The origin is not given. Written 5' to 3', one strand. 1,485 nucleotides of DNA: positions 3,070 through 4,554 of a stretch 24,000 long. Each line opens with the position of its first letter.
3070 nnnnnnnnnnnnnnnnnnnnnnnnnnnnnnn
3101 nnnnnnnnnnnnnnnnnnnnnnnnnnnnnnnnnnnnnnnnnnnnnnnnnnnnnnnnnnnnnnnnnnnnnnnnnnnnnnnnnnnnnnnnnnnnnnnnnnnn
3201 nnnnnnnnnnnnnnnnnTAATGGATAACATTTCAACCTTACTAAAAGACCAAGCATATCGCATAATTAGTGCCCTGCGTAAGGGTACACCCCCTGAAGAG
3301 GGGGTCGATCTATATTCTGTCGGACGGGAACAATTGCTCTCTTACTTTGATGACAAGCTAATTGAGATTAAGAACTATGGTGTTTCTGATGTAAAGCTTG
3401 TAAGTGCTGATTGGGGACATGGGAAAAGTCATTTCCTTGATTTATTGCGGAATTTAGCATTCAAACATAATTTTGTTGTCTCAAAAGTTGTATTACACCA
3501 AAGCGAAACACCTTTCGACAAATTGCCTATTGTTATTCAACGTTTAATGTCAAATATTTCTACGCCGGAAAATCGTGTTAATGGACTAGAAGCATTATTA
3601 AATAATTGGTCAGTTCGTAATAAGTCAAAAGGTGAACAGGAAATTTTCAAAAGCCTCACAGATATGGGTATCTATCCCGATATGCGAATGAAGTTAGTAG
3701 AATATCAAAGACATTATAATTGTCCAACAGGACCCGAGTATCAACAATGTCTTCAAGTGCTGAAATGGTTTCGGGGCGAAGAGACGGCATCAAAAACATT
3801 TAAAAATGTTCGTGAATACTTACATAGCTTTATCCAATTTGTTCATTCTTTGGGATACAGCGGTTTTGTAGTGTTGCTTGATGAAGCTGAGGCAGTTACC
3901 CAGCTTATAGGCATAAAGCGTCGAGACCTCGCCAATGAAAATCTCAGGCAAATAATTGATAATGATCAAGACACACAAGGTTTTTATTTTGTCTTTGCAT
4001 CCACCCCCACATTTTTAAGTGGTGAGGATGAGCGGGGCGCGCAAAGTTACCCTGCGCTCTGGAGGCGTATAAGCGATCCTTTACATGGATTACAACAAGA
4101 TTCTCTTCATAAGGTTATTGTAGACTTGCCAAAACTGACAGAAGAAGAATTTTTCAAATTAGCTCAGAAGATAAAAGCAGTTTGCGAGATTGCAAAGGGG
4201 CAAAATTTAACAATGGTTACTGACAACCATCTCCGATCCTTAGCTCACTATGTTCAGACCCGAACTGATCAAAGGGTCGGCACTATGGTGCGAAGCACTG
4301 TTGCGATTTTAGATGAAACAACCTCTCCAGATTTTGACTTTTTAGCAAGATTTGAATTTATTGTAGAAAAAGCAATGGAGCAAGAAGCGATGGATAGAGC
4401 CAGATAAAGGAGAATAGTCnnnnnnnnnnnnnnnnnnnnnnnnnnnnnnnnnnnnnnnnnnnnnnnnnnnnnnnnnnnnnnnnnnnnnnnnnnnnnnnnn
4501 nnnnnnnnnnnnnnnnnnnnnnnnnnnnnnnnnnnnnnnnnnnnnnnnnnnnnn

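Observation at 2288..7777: Stand-alone four-gene operon: orphan protein + two divergent BrxD-like ATPases + Lhr/BrxHI-like helicase, with no BREX core genes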

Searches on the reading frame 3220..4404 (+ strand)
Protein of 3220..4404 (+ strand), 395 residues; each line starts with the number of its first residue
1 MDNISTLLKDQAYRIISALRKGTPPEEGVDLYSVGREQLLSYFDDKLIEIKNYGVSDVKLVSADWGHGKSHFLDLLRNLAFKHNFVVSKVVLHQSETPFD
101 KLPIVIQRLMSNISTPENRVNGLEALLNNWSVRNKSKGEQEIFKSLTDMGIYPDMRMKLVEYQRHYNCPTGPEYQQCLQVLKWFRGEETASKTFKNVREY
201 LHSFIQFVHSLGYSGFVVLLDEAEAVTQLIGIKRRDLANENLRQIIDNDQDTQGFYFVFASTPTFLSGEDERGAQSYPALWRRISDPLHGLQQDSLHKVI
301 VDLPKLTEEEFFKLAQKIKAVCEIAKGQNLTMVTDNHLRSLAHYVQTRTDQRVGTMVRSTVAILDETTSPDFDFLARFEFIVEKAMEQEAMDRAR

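Call 5: search_protein_families(library=pfam, proteins=[window:3220-4404:+], max_evalue=0.1)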
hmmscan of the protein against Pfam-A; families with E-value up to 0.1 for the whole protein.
window:3220-4404:+ (395 aa): 2 families
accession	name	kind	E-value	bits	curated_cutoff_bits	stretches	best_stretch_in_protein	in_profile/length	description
PF10923.14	BrxC_BrxD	-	8.3e-52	176.9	22.2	1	11-361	5-388/414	BREX system ATP-binding protein BrxC/D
PF07693.20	KAP_NTPase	-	0.0071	16.1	20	1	60-89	24-48/293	KAP family P-loop domain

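Call 6: search_protein_families(library=padloc, proteins=[window:3220-4404:+], max_evalue=0.1)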
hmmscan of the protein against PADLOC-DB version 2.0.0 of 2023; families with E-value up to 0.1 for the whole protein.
window:3220-4404:+ (395 aa): 2 families
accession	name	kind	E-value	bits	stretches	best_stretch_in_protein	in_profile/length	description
PDLC02494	BrxD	-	7.9e-38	128.7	2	9-132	6-128/440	BrxD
PDLC03959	SngB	-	6.5e-33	112.4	1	9-353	8-386/439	-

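Call 7: search_protein_families(library=ncbifam, proteins=[window:3220-4404:+], max_evalue=0.1)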
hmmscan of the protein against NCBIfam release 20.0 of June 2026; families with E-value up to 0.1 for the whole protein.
window:3220-4404:+ (395 aa): 2 families
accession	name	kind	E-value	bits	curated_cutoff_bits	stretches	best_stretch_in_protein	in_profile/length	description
NF033438.1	BREX_BrxD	equivalog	8.1e-37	127.3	350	2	12-132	5-124/423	BREX system ATP-binding protein BrxD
TIGR04379.1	myo_inos_iolE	equivalog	0.061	12.9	290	0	297-339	114-156/290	myo-inosose-2 dehydratase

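Call 57: search_solved_structures(query=window:3220-4404:+, max_evalue=1)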
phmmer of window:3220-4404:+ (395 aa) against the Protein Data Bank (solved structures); distinct sequences matched with E-value up to 1: 0.

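Call 93: find_homologous_proteins(query=window:3220-4404:+, max_evalue=1e-10)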
Query window:3220-4404:+ (395 aa): 187 proteins with E <= 1e-10 among 3533 candidates; the best 120 are listed.
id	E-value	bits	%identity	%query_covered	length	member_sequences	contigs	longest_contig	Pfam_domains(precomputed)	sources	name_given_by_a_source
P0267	9.9e-241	817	92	100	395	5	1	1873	PF10923.15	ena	-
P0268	4.1e-230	782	88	100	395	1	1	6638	PF10923.15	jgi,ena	-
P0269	1.8e-222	757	85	100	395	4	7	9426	PF10923.15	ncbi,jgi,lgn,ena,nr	ncbi:MAG: DUF2791 family P-loop domain-containing protein [Candidatus Marinimicrobia bacterium]|nr:D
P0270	1.8e-222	756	85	100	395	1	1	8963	PF10923.15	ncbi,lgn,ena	-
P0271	2.9e-222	756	84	100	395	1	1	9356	PF10923.15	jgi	-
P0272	8.7e-220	748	84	100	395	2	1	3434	PF10923.15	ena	-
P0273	1.4e-216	737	82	100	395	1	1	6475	PF10923.15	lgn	-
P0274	1.6e-212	724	81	100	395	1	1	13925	PF10923.15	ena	-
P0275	1.9e-208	710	80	100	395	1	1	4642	PF10923.15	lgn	-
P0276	2.8e-207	707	78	99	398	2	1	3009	PF10923.15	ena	-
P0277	5.7e-205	699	78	100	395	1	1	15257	PF10923.15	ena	-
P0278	1.2e-201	688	81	95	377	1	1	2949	PF10923.15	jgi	jgi:hypothetical protein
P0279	2.3e-201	687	77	100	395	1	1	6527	PF10923.15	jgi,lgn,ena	-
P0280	7.6e-201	685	78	100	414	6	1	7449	PF10923.15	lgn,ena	-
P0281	5.8e-198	676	75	100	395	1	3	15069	PF10923.15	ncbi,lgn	-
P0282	9.4e-197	672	76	100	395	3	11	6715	PF10923.15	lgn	-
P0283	2.2e-195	667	76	99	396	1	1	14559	PF10923.15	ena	-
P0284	2.4e-195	667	76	99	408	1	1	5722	PF10923.15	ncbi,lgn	-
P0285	7.5e-186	636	71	100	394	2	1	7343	PF10923.15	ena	-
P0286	4.7e-182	623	69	100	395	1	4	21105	PF10923.15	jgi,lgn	-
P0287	1.5e-179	615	69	100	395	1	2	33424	PF10923.15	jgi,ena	-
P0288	4.1e-177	607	67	100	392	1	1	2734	PF10923.15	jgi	-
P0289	5.4e-176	604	68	100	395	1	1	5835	PF10923.15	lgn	-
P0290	1.5e-171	589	65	100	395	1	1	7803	PF10923.15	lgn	-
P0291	6.8e-170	583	67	100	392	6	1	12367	PF10923.15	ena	-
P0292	3.3e-169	581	67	100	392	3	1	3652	PF10923.15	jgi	-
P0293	1.4e-166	573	66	100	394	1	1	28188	PF10923.15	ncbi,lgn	-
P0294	9.3e-161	553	61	99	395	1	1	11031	PF10923.15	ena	-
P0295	2.9e-156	539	61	98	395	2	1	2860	PF10923.15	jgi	-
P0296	6.5e-156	537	59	100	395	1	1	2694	PF10923.15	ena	-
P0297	7.7e-156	537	61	100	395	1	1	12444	PF10923.15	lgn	-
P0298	1.2e-155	537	59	100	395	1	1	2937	PF10923.15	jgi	-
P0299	1.4e-155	536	63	96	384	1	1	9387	PF10923.15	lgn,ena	-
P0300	2.7e-150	519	60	100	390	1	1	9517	PF10923.15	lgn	-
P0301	1.2e-147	510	58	100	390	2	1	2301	PF10923.15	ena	-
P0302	1.5e-147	510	78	73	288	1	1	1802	PF10923.15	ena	-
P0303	6.6e-147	508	58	100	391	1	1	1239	PF10923.15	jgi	jgi:hypothetical protein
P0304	6.4e-146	505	59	100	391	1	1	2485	PF10923.15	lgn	-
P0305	1.0e-144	501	57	100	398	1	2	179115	PF10923.15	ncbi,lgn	-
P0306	5.3e-144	498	58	99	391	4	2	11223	PF10923.15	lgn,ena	-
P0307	4.6e-143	495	83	67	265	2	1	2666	PF10923.15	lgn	-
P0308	4.3e-142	492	56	100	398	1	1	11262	PF10923.15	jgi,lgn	jgi:hypothetical protein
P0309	8.6e-141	488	57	100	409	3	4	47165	PF10923.15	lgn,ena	-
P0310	9.4e-141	488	56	100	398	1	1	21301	PF10923.15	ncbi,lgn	-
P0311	1.1e-136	474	68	81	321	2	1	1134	PF10923.15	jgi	jgi:hypothetical protein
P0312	4.5e-136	472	54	99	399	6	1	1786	PF10923.15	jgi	-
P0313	6.2e-136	472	56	97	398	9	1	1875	PF10923.15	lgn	-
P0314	3.5e-134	466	54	97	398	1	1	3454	PF10923.15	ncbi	-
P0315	2.0e-133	463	54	97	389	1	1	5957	PF10923.15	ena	-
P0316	2.7e-132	460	60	83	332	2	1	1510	PF10923.15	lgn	-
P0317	2.6e-131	456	55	97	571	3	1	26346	PF10923.15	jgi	-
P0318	2.6e-130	453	54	99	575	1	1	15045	PF10923.15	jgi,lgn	jgi:hypothetical protein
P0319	1.1e-129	451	55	99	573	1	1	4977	PF10923.15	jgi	-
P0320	1.2e-129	451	56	98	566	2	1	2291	PF10923.15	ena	-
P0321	2.6e-128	447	54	97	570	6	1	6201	PF10923.15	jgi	-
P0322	3.7e-128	446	51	99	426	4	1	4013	PF10923.15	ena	-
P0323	2.8e-127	443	53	97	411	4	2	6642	PF10923.15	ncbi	-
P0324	3.9e-127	443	53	99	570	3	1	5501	PF10923.15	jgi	jgi:hypothetical protein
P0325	3.3e-126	440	54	98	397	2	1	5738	PF10923.15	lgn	-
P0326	4.6e-126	439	53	97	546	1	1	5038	PF10923.15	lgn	-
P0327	6.2e-126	439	52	100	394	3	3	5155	PF10923.15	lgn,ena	-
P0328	1.0e-125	438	52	97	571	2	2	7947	PF10923.15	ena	-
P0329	1.4e-125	438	52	98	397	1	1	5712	PF10923.15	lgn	-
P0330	6.0e-124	432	54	95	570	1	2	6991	PF10923.15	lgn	-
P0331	7.9e-124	432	53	96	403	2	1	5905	PF10923.15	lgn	-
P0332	9.6e-124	432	53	98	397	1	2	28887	PF10923.15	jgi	-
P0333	1.1e-122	428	53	97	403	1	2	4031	PF10923.15,PF13401.13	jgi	jgi:hypothetical protein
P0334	1.8e-122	427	52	99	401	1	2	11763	PF10923.15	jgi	-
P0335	2.4e-122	427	52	98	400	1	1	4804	PF10923.15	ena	-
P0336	4.3e-122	426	52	98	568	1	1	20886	PF10923.15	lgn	-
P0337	5.3e-122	426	53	98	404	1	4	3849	PF10923.15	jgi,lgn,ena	-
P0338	7.9e-122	425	52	93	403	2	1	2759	PF10923.15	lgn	-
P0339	1.8e-121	424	54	94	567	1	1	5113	PF10923.15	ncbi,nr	ncbi:MAG: DUF2791 family P-loop domain-containing protein [Bacillota bacterium]|nr:DUF2791 family P-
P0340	8.2e-121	422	54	92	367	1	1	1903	PF10923.15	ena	-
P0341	1.3e-120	421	51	98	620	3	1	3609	PF10923.15,PF08378.18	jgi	-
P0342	1.8e-120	421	52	96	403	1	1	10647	PF10923.15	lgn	-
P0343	2.0e-120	421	51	96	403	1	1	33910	PF10923.15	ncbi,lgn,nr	ncbi:MAG: DUF2791 family P-loop domain-containing protein [Anaerolineae bacterium]|nr:DUF2791 family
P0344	2.3e-120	420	50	100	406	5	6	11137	PF10923.15,PF13401.13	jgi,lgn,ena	-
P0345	2.4e-120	420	52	99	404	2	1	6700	PF10923.15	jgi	jgi:hypothetical protein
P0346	2.5e-120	420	51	100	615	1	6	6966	PF10923.15,PF08378.18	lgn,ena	-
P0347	2.9e-120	420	51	96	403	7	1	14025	PF10923.15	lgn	-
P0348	3.8e-119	416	51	99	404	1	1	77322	PF10923.15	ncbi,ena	-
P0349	5.3e-119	416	50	96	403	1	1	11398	PF10923.15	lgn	-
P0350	5.9e-119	416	52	97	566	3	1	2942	PF10923.15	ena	-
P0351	7.1e-119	416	51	96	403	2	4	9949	PF10923.15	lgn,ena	-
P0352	3.1e-118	414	49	99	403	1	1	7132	PF10923.15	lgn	-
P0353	3.6e-118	413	50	94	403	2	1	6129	PF10923.15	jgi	-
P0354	8.1e-118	412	50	99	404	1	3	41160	PF10923.15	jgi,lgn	jgi:hypothetical protein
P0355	8.7e-118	412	51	94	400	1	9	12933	PF10923.15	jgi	jgi:hypothetical protein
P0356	1.4e-117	411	51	98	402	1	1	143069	PF10923.15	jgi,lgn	-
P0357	1.9e-117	411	49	99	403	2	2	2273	PF10923.15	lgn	-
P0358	1.9e-117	411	51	99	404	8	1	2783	PF10923.15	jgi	-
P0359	3.9e-117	410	51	99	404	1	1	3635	PF10923.15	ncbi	-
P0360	1.1e-116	408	50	96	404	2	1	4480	PF10923.15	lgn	-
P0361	1.4e-116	408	49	99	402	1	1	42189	PF10923.15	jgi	jgi:hypothetical protein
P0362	3.8e-116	407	51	98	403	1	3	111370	PF10923.15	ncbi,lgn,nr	ncbi:MAG: DUF2791 family P-loop domain-containing protein [Anaerolineae bacterium]|nr:DUF2791 family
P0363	4.7e-116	406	48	99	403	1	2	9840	PF10923.15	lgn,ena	-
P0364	6.2e-116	406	50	98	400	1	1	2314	PF10923.15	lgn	-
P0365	1.7e-115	405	49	99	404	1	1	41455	PF10923.15,PF13401.13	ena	-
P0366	1.9e-115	404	52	96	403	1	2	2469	PF10923.15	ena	-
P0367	2.1e-115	404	51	96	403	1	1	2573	PF10923.15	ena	-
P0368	2.9e-115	404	49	98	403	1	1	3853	PF10923.15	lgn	-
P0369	6.9e-115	402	50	94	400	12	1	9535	PF10923.15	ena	-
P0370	8.5e-114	399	51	96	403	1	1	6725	PF10923.15,PF13401.13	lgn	-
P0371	1.1e-113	399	49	99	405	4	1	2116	PF10923.15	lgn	-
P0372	2.6e-113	397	50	97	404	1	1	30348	PF10923.15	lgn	-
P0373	9.3e-113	395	49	98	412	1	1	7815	PF10923.15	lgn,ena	-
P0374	7.1e-112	393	50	95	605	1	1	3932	PF10923.15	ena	-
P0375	1.4e-111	392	49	98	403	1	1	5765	PF10923.15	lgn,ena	-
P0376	7.5e-111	389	49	97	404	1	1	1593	PF10923.15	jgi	jgi:hypothetical protein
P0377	7.6e-111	389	61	72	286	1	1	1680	PF10923.15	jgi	jgi:hypothetical protein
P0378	5.6e-107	376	48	96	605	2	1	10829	PF10923.15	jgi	jgi:hypothetical protein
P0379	4.0e-106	374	47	95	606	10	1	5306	PF10923.15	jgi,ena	-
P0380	3.9e-105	370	49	90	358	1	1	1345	PF10923.15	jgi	jgi:hypothetical protein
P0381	4.7e-105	370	48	95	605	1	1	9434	PF10923.15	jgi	-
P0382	1.5e-104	368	49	95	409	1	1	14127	PF10923.15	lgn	-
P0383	1.8e-104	368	48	96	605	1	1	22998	PF10923.15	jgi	-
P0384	7.7e-101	356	48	96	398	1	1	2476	PF10923.15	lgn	-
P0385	9.1e-101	356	48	95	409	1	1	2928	PF10923.15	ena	-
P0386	9.6e-101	356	46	98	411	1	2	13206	PF10923.15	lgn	-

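Call 94: find_encoding_contigs(protein=P0346, flank=7000, max_places=2)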
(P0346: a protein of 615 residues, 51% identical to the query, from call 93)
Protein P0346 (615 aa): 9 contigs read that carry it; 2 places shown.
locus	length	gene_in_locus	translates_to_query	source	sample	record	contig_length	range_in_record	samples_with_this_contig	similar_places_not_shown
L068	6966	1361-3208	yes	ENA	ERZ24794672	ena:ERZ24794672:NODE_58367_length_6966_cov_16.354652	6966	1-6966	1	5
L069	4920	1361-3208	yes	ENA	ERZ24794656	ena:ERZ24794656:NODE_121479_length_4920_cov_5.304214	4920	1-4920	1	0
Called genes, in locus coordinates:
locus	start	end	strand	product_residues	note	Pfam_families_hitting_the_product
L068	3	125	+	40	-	?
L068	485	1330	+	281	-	-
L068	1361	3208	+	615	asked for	PF08378:NERD (weak), PF10923:BrxC_BrxD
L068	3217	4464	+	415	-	PF10923:BrxC_BrxD, PF13191:AAA_16 (weak)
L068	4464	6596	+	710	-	PF00270:DEAD, PF04851:ResIII, PF22590:Cas3-like_C_2 (faint), PF00271:Helicase_C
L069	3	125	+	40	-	?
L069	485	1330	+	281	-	-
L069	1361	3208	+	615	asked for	PF08378:NERD (weak), PF10923:BrxC_BrxD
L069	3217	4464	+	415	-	PF10923:BrxC_BrxD, PF13191:AAA_16 (weak)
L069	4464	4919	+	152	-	?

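Call 100: predict_structure(alignment_id=A6)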
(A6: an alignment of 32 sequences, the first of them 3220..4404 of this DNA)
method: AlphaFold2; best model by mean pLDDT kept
length: 395 residues; sequences in the alignment: 32
mean_pLDDT: 87.4   pTM: 0.87
mean pLDDT of the five models: 87.4, 84.8, 83.3, 82.9, 81.4
residues with pLDDT >= 90: 219; 70-90: 145; 50-70: 31; < 50: 0
segments of 3 or more residues with pLDDT < 50: none
pLDDT, mean of each block of 10 residues (from residue 1): 80 91 80 88 95 91 85 94 96 77 87 94 97 94 94 94 95 94 85 77 93 95 72 82 74 89 77 79 71 72 90 95 92 94 87 90 90 92 91 81
secondary structure, 60 per line:
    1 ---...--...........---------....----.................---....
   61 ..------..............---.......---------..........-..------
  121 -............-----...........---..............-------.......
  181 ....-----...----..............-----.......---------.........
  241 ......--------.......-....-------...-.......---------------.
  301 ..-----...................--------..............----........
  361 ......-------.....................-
elements in order: H9-19 H29-32 H37-53 E57-62 H69-82 E86-92 H102-111 H122-133 H139-149 H153-166 H174-184 H197-210 E216-222 H232-246 E255-261 H263-266 H278-284 E300-302 H308-326 H335-348 H353-366 H374-394

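Call 102: fold_search(model_id=the predicted structure, library=pdb)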
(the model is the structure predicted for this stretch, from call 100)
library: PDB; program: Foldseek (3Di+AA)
matches with E <= 10: 764; with E <= 0.001: 4
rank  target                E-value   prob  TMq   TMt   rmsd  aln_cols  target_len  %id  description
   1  6pxl_B                3.9e-04  1.00  0.38  0.36  15.0       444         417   15  3.74 Angstroms resolution structure of HlsU with an axial-channel plug (released 2020-07-29)
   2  6pxk_B                5.5e-04  1.00  0.39  0.38  14.2       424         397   14  3.65 Angstroms resolution structure of HslU with an axial-channel plug (released 2020-07-29)
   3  4xgc_D                7.6e-04  1.00  0.44  0.40   9.2       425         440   10  Crystal structure of the eukaryotic origin recognition complex (released 2015-04-01)
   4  5uj7_C                9.5e-04  1.00  0.44  0.44   7.8       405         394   12  Structure of the active form of human Origin Recognition Complex ATPase motor module, complex subunitS 1, 4, 5 (released 2017-02-08)
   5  7ctf_D                1.1e-03  1.00  0.44  0.43   7.6       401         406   12  Human origin recognition complex 1-5 State II (released 2021-01-06)
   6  7tji_D                1.1e-03  1.00  0.44  0.41   7.2       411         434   11  S. cerevisiae ORC bound to 84 bp ARS1 DNA and Cdc6 (state 2) with flexible Orc6 N-terminal domain (released 2022-10-05)
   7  5uj7_D                1.4e-03  1.00  0.47  0.48   7.4       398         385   12  Structure of the active form of human Origin Recognition Complex ATPase motor module, complex subunitS 1, 4, 5 (released 2017-02-08)
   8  9gmz_A                1.4e-03  1.00  0.42  0.48   9.1       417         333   11  CryoEM structure of PmcTnsC-dsDNA-AMPPNP in complex with PmcTnsAB hook (released 2025-04-02)
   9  6pxl_G                1.4e-03  1.00  0.44  0.42  14.0       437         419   14  3.74 Angstroms resolution structure of HlsU with an axial-channel plug (released 2020-07-29)
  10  6pxl_D                1.6e-03  1.00  0.39  0.39  14.4       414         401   14  3.74 Angstroms resolution structure of HlsU with an axial-channel plug (released 2020-07-29)
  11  2qby_A                2.2e-03  1.00  0.45  0.48   7.2       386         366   12  Crystal structure of a heterodimer of Cdc6/Orc1 initiators bound to origin DNA (from S. solfataricus) (released 2007-09-11)
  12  7cte_D                2.5e-03  1.00  0.43  0.42   8.5       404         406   11  Human Origin Recognition Complex, ORC2-5 (released 2021-01-06)
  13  7tjj_D                3.2e-03  1.00  0.43  0.40   8.4       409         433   10  S. cerevisiae ORC bound to 84 bp ARS1 DNA and Cdc6 (state 1) with docked Orc6 N-terminal domain (released 2022-10-05)
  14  7jgr_D                4.2e-03  1.00  0.41  0.37  10.2       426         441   12  Structure of Drosophila ORC bound to DNA (84 bp) and Cdc6 (released 2020-09-09)
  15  7jk5_A                4.3e-03  1.00  0.39  0.39  10.8       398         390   10  Structure of Drosophila ORC bound to DNA (released 2020-09-09)
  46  9zdx_C                1.9e-02  0.99  0.43  0.33  11.4       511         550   12  Dimer of ATPase BrxC containing a Walker B mutation and bound to ATP from the Acinetobacter BREX system (released 2026-04-08)
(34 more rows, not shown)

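Call 103: search_dna_similar(query=window:3220-4404:+, collection=phages, mode=protein, max_evalue=0.00001, max_rows=10)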
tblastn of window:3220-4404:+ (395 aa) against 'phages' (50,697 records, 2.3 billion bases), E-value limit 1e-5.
No match.
